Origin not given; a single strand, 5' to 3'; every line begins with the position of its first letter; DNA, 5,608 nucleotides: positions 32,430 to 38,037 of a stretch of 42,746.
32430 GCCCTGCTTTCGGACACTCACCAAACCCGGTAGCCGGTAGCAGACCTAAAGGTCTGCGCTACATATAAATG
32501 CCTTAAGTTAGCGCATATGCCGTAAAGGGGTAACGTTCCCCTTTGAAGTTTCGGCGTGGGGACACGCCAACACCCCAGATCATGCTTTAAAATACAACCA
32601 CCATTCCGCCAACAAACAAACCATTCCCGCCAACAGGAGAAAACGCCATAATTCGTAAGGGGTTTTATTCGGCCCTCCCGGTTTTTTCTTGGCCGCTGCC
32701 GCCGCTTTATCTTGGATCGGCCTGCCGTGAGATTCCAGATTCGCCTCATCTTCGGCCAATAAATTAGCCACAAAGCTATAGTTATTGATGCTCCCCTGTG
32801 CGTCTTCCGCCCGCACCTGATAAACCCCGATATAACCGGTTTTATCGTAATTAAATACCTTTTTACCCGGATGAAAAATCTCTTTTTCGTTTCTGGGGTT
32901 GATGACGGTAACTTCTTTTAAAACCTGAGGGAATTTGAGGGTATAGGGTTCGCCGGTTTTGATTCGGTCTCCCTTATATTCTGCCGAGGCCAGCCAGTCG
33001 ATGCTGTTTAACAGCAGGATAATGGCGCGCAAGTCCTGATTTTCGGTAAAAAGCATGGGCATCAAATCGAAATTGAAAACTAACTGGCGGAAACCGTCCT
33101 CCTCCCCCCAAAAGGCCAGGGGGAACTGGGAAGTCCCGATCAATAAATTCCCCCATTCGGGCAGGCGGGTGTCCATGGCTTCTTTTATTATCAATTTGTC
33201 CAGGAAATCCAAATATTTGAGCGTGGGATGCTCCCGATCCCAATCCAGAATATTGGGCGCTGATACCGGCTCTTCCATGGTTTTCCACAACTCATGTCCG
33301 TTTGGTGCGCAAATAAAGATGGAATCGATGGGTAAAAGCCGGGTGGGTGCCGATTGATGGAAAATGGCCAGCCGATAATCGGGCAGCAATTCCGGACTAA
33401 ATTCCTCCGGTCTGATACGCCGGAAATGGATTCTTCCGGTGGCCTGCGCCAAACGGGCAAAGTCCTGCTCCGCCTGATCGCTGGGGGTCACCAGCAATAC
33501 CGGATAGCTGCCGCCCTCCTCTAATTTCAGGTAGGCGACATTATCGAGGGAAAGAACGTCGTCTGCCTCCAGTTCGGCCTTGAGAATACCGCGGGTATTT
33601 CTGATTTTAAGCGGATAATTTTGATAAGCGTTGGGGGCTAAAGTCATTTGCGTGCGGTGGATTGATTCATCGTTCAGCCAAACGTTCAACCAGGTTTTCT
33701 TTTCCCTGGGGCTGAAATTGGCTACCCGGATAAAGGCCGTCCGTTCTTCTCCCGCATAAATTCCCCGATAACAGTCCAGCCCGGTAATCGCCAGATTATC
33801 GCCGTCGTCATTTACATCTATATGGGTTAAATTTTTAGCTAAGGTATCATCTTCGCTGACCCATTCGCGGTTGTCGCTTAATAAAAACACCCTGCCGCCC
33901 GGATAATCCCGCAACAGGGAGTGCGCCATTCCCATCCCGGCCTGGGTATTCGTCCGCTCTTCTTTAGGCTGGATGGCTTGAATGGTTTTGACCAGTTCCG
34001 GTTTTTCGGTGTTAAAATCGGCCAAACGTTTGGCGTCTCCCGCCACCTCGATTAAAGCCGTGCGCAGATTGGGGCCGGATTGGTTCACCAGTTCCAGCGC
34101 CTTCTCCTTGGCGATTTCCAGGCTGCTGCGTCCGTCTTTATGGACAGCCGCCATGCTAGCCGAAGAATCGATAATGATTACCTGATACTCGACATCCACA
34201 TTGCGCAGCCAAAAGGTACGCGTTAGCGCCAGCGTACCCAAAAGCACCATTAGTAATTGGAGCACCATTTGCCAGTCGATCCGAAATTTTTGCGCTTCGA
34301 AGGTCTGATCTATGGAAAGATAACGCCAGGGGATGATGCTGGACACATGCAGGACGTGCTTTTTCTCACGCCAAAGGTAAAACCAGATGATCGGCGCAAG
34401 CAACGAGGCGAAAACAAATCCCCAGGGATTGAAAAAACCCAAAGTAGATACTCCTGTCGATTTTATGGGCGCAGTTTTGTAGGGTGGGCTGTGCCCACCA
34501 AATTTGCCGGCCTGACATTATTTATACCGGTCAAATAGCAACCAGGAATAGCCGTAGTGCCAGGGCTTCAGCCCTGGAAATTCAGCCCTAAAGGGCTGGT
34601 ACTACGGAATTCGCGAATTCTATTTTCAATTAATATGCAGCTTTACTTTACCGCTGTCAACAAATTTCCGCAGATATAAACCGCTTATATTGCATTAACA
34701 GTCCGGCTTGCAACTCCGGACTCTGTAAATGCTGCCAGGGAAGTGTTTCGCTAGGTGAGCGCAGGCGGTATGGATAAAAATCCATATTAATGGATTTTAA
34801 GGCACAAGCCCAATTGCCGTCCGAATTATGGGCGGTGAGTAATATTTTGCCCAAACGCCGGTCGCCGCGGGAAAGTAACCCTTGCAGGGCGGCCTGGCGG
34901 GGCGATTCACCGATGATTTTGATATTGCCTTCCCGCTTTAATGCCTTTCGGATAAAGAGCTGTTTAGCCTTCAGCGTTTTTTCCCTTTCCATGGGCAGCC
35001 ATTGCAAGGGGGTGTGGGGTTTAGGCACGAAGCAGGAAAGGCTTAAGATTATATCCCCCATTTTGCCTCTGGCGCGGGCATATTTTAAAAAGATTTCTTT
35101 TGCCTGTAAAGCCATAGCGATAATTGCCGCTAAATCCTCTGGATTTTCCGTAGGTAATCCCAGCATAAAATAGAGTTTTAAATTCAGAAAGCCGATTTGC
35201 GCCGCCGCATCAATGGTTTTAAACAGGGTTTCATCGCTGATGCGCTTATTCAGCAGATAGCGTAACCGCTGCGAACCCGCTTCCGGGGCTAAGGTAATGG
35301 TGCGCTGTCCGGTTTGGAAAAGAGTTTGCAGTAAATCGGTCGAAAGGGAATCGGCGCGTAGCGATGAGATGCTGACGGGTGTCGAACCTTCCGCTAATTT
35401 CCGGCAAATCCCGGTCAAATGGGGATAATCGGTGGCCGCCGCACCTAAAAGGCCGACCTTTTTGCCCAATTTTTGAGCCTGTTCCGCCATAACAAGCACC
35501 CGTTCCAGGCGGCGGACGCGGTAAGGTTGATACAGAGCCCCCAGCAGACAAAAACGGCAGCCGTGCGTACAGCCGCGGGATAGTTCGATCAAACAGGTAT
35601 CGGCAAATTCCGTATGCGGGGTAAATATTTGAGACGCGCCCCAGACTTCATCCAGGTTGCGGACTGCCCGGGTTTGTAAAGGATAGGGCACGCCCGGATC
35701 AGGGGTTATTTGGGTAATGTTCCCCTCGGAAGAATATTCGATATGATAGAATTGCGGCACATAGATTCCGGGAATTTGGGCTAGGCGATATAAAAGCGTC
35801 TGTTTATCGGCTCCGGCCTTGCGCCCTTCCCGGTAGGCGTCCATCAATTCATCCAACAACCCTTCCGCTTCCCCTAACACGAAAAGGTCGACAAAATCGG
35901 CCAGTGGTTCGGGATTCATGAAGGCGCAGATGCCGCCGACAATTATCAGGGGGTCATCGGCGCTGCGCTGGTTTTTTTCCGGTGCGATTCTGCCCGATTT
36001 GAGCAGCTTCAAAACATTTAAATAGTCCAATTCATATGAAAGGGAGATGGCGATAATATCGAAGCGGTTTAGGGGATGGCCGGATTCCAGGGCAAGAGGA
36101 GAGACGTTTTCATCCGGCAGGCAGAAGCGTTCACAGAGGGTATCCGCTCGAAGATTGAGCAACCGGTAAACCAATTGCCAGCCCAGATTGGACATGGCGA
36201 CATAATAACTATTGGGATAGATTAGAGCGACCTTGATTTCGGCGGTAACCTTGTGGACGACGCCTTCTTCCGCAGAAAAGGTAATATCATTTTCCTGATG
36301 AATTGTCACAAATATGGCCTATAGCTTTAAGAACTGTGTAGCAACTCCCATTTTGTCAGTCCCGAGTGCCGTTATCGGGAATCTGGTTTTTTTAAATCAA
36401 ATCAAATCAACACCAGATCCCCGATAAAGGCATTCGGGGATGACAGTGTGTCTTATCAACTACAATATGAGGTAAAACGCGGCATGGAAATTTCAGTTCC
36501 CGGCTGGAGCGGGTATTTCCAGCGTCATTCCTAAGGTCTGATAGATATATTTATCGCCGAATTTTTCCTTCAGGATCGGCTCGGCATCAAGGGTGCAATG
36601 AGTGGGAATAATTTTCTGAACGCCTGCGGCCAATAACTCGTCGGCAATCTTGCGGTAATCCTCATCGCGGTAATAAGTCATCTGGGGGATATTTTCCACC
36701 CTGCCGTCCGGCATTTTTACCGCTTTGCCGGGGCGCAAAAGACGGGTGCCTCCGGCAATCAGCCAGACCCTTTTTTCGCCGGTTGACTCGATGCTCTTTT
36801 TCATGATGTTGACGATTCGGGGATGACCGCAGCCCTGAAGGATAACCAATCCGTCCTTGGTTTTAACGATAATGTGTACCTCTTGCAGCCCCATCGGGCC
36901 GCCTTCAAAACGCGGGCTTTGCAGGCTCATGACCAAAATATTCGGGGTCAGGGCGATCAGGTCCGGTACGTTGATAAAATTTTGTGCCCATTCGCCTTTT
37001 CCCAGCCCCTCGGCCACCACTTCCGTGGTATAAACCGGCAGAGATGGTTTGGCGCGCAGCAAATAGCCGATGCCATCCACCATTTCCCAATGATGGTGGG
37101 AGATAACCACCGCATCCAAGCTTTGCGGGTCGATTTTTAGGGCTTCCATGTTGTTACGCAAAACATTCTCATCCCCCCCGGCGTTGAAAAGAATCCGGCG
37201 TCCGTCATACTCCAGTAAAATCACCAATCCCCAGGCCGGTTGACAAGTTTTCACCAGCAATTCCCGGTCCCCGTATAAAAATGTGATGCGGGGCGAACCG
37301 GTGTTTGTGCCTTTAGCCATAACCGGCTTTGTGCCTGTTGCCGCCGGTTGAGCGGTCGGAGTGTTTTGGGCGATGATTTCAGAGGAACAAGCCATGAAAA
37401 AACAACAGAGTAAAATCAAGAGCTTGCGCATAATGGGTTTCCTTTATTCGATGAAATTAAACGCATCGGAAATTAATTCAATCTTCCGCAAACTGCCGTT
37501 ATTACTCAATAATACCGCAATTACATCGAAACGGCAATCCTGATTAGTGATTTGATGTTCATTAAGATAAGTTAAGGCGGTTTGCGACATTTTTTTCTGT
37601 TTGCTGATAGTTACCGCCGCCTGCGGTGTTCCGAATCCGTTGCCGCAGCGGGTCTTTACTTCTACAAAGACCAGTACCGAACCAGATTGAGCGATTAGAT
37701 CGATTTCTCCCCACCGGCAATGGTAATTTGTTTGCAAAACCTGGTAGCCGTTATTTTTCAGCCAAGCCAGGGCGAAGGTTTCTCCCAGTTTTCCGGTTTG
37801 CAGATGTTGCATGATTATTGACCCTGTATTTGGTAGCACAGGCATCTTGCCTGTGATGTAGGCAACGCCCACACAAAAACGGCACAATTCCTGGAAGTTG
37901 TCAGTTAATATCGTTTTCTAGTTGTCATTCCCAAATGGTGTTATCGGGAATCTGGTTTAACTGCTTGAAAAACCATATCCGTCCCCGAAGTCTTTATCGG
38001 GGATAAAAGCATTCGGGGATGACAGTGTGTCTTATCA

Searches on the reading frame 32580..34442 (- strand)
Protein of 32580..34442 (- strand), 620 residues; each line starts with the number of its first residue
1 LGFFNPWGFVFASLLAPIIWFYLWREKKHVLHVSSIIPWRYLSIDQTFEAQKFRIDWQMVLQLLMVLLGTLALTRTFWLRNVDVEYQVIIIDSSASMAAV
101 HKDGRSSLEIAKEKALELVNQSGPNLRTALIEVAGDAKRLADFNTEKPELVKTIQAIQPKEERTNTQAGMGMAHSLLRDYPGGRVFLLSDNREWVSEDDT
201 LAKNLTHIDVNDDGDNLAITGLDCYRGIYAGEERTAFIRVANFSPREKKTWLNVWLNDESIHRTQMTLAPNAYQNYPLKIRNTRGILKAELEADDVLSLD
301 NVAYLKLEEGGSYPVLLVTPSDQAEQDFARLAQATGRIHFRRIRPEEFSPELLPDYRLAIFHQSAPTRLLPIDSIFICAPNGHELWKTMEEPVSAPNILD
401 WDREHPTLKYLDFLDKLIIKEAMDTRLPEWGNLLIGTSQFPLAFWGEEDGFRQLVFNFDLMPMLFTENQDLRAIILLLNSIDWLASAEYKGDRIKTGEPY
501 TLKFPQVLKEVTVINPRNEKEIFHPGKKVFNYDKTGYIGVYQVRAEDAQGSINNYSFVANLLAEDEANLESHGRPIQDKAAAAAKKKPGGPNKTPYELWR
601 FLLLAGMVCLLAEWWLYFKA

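Call 21: search_protein_families(library=pfam, proteins=[window:32580-34442:-], max_evalue=0.001)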
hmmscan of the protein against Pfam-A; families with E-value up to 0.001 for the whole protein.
window:32580-34442:- (620 aa): 3 families
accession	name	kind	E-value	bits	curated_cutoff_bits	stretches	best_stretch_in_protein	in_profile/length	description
PF13519.12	VWA_2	-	2.9e-14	54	27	1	88-190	2-105/107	von Willebrand factor type A domain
PF00092.34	VWA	-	8.6e-06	26.5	23.8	1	88-178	3-93/174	von Willebrand factor type A domain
PF07584.16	BatA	-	2.4e-05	25.1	25.9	1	1-75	1-76/77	Aerotolerance regulator N-terminal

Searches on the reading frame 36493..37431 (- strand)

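Call 22: search_protein_families(library=pfam, proteins=[window:36493-37431:-], max_evalue=0.001)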
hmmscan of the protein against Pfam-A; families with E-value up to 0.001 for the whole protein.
window:36493-37431:- (312 aa): 2 families
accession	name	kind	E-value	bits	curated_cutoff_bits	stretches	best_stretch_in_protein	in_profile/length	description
PF12706.13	Lactamase_B_2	-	2.2e-05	24.6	27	1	78-146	1-73/200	Beta-lactamase superfamily domain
PF00753.33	Lactamase_B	-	8.5e-05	23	22.7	1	70-148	8-87/196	Metallo-beta-lactamase superfamily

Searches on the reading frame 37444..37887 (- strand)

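Call 22: search_protein_families(library=pfam, proteins=[window:37444-37887:-], max_evalue=0.001)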
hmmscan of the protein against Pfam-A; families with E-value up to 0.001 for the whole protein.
window:37444-37887:- (147 aa): 2 families
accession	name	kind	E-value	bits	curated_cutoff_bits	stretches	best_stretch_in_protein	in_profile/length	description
PF02021.23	UPF0102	-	5.5e-30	104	23.6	1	35-125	1-80/80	Uncharacterised protein family UPF0102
PF08378.17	NERD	-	4e-06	27.7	22.1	1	32-105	2-81/111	Nuclease-related domain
